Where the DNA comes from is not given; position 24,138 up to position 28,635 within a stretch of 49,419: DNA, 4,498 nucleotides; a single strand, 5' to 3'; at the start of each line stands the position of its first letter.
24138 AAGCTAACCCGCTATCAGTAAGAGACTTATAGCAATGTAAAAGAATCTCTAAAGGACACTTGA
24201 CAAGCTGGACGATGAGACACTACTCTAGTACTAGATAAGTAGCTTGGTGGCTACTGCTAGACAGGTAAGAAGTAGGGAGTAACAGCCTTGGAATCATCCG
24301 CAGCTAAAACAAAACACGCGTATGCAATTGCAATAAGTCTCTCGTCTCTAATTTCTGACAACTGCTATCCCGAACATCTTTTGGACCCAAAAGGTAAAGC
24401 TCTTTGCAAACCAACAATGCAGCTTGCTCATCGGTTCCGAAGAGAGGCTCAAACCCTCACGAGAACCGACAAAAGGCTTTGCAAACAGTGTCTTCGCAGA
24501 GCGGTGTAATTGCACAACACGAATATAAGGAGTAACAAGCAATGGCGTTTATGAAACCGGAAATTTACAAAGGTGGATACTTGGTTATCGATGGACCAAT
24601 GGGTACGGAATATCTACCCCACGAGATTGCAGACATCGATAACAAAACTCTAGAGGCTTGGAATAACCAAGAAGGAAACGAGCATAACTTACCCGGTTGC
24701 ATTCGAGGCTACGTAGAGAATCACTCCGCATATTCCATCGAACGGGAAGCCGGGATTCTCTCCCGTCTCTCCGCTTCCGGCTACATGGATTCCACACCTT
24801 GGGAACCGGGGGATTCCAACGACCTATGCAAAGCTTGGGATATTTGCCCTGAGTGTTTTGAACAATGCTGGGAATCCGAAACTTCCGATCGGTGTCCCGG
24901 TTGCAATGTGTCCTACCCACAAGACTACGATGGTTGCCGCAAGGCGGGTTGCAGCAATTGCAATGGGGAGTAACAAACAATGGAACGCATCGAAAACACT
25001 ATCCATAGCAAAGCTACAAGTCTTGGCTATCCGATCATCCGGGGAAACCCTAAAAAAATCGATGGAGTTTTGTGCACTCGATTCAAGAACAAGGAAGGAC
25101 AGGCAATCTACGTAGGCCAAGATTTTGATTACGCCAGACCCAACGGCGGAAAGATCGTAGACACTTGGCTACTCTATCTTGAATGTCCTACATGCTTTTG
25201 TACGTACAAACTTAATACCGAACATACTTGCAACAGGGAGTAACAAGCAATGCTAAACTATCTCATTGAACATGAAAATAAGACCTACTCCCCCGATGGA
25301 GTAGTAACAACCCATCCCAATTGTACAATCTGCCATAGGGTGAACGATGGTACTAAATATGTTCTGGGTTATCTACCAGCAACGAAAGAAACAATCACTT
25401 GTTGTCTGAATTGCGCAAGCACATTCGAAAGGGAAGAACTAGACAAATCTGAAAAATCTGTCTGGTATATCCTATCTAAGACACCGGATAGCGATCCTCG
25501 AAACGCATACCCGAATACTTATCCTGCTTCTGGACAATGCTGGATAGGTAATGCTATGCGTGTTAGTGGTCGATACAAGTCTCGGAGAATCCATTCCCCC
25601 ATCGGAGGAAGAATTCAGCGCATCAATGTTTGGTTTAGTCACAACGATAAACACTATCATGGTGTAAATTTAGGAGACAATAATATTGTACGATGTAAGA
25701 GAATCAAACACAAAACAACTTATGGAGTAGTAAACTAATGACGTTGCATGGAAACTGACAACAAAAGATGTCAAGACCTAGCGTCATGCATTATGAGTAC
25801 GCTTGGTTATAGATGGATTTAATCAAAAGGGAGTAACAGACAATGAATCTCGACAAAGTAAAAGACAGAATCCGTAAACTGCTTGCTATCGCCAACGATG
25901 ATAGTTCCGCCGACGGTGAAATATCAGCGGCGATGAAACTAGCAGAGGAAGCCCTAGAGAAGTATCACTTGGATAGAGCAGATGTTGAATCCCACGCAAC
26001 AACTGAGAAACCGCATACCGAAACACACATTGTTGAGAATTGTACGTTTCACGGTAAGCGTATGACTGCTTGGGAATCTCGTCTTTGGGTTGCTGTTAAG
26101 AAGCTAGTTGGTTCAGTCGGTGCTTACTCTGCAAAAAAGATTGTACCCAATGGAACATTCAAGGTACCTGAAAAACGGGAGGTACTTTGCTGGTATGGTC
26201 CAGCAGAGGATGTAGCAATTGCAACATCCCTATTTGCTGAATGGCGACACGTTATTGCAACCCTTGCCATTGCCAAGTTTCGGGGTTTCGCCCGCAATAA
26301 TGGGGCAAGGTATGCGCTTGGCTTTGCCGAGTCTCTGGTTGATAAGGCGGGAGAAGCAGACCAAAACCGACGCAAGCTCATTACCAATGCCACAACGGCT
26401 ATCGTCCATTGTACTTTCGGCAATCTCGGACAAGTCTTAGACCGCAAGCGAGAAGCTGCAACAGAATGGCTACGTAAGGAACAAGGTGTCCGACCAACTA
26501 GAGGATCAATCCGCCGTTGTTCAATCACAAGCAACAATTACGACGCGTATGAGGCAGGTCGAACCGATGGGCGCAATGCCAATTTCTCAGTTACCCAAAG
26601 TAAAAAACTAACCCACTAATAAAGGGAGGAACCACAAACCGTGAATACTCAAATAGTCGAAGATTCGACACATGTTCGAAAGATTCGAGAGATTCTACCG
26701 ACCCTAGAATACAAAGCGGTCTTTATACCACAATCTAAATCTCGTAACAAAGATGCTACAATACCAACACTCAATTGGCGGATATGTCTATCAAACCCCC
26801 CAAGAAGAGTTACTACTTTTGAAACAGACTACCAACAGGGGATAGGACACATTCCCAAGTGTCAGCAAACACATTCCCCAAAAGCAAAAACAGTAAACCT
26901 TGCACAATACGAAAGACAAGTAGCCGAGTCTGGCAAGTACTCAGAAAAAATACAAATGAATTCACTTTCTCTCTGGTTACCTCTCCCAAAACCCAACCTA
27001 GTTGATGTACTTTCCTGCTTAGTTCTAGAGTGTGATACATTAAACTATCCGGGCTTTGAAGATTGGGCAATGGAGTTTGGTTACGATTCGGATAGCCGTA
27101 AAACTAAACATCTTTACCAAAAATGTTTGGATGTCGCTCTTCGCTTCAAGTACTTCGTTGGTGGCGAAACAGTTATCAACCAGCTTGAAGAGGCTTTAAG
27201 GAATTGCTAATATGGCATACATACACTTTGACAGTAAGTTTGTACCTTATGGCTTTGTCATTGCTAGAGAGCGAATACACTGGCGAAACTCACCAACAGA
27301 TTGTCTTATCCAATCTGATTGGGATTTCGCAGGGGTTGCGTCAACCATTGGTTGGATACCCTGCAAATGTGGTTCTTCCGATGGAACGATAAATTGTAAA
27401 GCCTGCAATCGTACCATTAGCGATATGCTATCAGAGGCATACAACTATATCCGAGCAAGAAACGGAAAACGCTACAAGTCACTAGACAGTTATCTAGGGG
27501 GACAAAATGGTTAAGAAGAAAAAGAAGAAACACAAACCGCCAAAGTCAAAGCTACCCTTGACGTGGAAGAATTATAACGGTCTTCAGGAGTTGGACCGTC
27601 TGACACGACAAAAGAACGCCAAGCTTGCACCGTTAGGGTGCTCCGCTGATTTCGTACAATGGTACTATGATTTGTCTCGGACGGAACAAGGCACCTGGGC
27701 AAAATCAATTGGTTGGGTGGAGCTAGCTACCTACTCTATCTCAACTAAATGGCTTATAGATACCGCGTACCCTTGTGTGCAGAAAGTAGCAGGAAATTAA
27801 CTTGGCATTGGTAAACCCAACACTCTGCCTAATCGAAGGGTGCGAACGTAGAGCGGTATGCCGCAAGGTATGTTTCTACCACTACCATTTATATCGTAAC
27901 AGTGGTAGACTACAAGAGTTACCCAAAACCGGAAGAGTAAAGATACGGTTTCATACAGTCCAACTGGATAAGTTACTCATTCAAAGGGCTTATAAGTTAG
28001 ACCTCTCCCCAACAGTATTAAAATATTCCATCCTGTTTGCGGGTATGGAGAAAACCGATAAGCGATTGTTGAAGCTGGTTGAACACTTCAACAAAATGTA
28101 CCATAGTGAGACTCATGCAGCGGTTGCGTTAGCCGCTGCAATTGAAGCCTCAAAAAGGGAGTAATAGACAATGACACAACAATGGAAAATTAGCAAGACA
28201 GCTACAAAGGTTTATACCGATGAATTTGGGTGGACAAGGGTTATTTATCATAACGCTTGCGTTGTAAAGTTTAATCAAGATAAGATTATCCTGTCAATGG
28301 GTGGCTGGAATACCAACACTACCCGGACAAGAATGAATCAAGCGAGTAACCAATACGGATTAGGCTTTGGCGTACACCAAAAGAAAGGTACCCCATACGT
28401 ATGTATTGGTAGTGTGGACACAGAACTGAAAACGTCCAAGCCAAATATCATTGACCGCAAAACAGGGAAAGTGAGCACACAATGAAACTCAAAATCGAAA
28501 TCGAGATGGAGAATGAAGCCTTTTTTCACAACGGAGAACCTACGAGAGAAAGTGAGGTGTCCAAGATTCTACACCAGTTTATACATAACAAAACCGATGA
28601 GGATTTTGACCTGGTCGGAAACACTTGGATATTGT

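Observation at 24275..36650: A conserved start-associated sequence, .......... plus 3-4 nt plus the start codon, marks seven early genes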

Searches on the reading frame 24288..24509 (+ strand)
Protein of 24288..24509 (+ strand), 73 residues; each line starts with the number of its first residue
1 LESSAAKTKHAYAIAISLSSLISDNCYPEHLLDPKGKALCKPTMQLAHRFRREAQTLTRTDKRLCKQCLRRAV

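Call 8: search_protein_families(library=pfam, proteins=[window:24288-24509:+], max_evalue=0.01)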
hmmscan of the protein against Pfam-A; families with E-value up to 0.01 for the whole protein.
window:24288-24509:+ (73 aa): 0 families

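Call 74: search_protein_families(library=phrogs, proteins=[window:24288-24509:+], max_evalue=0.01)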
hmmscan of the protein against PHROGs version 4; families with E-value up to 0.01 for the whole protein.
window:24288-24509:+ (73 aa): 0 families

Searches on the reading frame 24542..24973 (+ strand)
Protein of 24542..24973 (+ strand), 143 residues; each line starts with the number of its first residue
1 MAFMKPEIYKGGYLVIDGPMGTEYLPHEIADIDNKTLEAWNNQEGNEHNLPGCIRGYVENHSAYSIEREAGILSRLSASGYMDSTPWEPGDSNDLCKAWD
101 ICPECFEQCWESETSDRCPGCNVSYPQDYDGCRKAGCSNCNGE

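Call 8: search_protein_families(library=pfam, proteins=[window:24542-24973:+], max_evalue=0.01)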
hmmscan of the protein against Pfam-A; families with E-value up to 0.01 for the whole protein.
window:24542-24973:+ (143 aa): 0 families

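Call 74: search_protein_families(library=phrogs, proteins=[window:24542-24973:+], max_evalue=0.01)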
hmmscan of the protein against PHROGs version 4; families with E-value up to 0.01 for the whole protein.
window:24542-24973:+ (143 aa): 0 families

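Call 85: search_solved_structures(query=window:24542-24973:+, max_evalue=1)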
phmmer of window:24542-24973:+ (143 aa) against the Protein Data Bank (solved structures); distinct sequences matched with E-value up to 1: 2.
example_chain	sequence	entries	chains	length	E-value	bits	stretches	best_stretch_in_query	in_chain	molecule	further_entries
9xvo_A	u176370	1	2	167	0.33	14.1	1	99-137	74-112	Nuclear factor 1 C-type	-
9xvd_A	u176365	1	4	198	0.45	13.7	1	99-137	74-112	Nuclear factor 1 C-type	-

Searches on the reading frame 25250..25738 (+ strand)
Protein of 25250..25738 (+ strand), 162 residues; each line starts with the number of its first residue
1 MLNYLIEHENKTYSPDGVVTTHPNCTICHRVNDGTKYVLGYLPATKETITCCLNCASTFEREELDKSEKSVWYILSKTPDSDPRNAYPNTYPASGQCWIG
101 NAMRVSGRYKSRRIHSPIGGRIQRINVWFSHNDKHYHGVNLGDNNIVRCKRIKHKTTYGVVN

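Call 8: search_protein_families(library=pfam, proteins=[window:25250-25738:+], max_evalue=0.01)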
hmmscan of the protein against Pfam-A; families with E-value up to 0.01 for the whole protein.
window:25250-25738:+ (162 aa): 0 families

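Call 74: search_protein_families(library=phrogs, proteins=[window:25250-25738:+], max_evalue=0.01)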
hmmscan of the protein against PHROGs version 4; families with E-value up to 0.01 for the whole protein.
window:25250-25738:+ (162 aa): 0 families

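Call 84: search_solved_structures(query=window:25250-25738:+, max_evalue=1)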
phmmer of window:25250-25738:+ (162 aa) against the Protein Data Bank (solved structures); distinct sequences matched with E-value up to 1: 1.
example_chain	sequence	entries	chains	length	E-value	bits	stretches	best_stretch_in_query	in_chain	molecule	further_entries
9hlz_b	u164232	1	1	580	0.89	12.6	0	22-42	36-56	ATPase expression protein 2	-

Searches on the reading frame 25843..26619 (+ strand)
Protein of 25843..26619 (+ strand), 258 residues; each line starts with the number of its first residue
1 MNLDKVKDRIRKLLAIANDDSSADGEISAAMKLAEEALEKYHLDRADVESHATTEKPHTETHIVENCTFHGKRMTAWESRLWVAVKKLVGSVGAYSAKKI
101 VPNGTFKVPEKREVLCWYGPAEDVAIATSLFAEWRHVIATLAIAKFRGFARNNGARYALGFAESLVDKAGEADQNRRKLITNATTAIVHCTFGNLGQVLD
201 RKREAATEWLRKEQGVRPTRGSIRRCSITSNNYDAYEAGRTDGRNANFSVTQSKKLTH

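Call 8: search_protein_families(library=pfam, proteins=[window:25843-26619:+], max_evalue=0.01)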
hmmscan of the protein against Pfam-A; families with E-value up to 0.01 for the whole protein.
window:25843-26619:+ (258 aa): 2 families
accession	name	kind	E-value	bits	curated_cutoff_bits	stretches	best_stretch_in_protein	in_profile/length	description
PF23771.1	DUF7168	-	9e-08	32.3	25.5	1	70-186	16-127/140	Domain of unknown function (DUF7168)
PF10979.13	DUF2786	-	8.8e-07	29.2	23.9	1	5-45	1-40/40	Protein of unknown function (DUF2786)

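Call 12: find_encoding_contigs(protein=window:25843-26619:+, flank=10000, max_places=10)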
Protein window:25843-26619:+ (258 aa): 7 contigs read that carry it; 5 places shown.
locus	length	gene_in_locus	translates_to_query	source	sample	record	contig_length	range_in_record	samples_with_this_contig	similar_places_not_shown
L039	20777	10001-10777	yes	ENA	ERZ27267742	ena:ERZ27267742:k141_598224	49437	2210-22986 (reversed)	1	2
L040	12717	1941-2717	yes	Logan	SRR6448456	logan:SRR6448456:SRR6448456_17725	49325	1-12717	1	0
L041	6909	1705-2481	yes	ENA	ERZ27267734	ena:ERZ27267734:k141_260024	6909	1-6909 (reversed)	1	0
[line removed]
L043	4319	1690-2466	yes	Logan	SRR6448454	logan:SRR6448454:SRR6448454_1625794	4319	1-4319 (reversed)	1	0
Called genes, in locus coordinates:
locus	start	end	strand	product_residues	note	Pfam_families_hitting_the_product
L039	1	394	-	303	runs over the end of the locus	-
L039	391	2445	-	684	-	-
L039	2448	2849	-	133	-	-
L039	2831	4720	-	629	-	-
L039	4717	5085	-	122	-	-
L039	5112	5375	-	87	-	-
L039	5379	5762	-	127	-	-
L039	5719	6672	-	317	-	-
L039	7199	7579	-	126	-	-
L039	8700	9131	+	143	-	-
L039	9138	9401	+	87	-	-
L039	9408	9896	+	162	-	-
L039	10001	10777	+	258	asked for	PF10979:DUF2786 (weak), PF23771:DUF7168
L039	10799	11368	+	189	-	-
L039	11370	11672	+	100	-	-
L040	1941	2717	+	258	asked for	PF10979:DUF2786 (weak), PF23771:DUF7168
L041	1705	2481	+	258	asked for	PF10979:DUF2786 (weak), PF23771:DUF7168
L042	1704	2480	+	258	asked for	PF10979:DUF2786 (weak), PF23771:DUF7168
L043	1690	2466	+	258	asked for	PF10979:DUF2786 (weak), PF23771:DUF7168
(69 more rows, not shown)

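Call 13: find_homologous_proteins(query=window:25843-26619:+, max_evalue=0.001)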
Query window:25843-26619:+ (258 aa): 7 proteins with E <= 0.001 among 735 candidates.
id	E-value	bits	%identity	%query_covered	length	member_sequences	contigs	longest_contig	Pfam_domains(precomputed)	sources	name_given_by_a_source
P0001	1.1e-168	577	100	100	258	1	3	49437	PF23771.2,PF10979.14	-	-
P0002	3.7e-71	258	52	99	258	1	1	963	PF23771.2,PF10979.14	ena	-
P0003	1.1e-66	243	52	98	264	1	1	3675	PF23771.2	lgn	-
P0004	2.5e-57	212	48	99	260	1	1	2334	PF23771.2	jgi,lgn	jgi:hypothetical protein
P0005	1.5e-53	200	43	99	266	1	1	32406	PF23771.2,PF10979.14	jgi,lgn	-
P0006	9.3e-49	184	39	99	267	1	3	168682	PF23771.2,PF10979.14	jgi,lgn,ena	-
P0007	5.7e-13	67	30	98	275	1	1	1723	PF23771.2,PF10979.14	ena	-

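Call 14: find_encoding_contigs(protein=P0005, flank=10000, max_places=4)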
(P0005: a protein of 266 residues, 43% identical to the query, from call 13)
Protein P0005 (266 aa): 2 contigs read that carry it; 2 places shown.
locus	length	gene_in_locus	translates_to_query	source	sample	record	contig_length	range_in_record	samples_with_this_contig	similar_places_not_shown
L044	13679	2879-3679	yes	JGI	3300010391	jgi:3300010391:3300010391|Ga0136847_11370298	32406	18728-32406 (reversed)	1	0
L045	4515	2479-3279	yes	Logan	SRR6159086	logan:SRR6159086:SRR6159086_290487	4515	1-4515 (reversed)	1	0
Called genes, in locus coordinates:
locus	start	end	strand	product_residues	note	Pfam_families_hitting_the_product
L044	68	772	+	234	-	-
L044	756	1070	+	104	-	-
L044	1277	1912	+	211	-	-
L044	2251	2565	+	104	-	-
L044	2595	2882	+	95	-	-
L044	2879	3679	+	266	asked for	PF10979:DUF2786 (weak), PF23771:DUF7168 (weak)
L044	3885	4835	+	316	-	PF06067:DUF932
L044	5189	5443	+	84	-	-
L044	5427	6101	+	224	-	-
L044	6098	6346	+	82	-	-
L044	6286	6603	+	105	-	-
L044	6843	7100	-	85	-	-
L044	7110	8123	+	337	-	PF00176:SNF2-rel_dom, PF00271:Helicase_C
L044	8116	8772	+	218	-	-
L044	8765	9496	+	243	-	-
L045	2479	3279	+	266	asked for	PF10979:DUF2786 (weak), PF23771:DUF7168 (weak)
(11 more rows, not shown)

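Call 15: find_encoding_contigs(protein=P0006, flank=10000, max_places=4)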
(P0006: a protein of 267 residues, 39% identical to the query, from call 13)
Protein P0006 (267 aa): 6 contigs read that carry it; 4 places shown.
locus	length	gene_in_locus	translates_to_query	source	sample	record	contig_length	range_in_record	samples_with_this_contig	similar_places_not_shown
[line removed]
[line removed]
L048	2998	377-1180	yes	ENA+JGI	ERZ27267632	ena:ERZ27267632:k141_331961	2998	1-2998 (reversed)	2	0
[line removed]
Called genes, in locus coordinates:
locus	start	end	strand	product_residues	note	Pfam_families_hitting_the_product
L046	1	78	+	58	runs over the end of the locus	-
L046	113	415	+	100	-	-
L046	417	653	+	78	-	-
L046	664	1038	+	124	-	PF26948:DUF8296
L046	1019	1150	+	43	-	-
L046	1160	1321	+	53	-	-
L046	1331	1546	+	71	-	-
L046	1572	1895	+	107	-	-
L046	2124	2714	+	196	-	PF00149:Metallophos (weak)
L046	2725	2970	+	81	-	-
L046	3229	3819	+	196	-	PF13392:HNH_3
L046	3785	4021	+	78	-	-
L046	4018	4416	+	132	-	PF26948:DUF8296 (weak)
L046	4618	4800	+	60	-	-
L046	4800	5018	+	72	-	-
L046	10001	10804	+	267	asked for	PF10979:DUF2786 (faint), PF23771:DUF7168 (weak)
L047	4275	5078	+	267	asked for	PF10979:DUF2786 (faint), PF23771:DUF7168 (weak)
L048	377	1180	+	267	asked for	PF10979:DUF2786 (faint), PF23771:DUF7168 (weak)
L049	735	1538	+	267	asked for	PF10979:DUF2786 (faint), PF23771:DUF7168 (weak)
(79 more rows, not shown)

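Call 16: find_encoding_contigs(protein=P0003, flank=10000, max_places=3)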
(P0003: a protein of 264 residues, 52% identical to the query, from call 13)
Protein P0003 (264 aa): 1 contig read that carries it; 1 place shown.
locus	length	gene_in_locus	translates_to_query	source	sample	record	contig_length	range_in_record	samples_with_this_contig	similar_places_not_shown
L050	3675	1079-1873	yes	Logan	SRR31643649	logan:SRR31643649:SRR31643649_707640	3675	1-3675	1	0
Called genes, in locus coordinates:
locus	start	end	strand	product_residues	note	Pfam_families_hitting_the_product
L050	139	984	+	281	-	-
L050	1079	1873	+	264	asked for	PF23771:DUF7168 (weak)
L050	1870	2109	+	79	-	-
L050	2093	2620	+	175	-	-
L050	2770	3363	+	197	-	-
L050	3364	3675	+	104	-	?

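Call 74: search_protein_families(library=phrogs, proteins=[window:25843-26619:+], max_evalue=0.01)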
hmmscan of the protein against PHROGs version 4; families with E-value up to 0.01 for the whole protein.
window:25843-26619:+ (258 aa): 1 family
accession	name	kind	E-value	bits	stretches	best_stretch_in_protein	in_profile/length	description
phrog_421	-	unknown function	5.9e-22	79.3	1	1-249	4-227/241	unknown function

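Call 86: search_solved_structures(query=window:25843-26619:+, max_evalue=1)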
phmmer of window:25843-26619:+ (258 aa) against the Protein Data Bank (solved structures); distinct sequences matched with E-value up to 1: 1.
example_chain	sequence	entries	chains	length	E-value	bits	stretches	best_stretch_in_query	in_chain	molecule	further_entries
9y6s_8K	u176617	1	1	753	0.33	13.9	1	169-226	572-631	Cilia- and flagella-associated protein 91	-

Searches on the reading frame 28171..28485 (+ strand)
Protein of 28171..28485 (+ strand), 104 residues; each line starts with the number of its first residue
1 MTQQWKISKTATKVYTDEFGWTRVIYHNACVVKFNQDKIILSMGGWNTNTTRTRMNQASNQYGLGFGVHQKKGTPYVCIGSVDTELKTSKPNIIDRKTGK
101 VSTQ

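Call 8: search_protein_families(library=pfam, proteins=[window:28171-28485:+], max_evalue=0.01)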
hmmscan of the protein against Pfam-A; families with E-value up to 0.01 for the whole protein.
window:28171-28485:+ (104 aa): 1 family
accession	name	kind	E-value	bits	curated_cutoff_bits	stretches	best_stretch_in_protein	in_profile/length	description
PF23790.1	Kyano_Gp96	-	6.8e-09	36.3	27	1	4-79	17-92/110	Kyanoviridae Gp96 protein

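Call 74: search_protein_families(library=phrogs, proteins=[window:28171-28485:+], max_evalue=0.01)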
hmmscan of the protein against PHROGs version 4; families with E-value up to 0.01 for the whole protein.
window:28171-28485:+ (104 aa): 5 families
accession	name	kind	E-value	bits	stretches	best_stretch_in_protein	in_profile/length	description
phrog_554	-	unknown function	2.3e-14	54.6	1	4-79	15-92/109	-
phrog_16548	-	unknown function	2.3e-05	25.3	1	12-62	31-84/119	-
phrog_12194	-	unknown function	2.8e-05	24.7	1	7-77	174-239/259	-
phrog_19389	-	unknown function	0.0002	21.9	1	11-59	40-89/250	-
phrog_22440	-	unknown function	0.0025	19.1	1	12-101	30-118/121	-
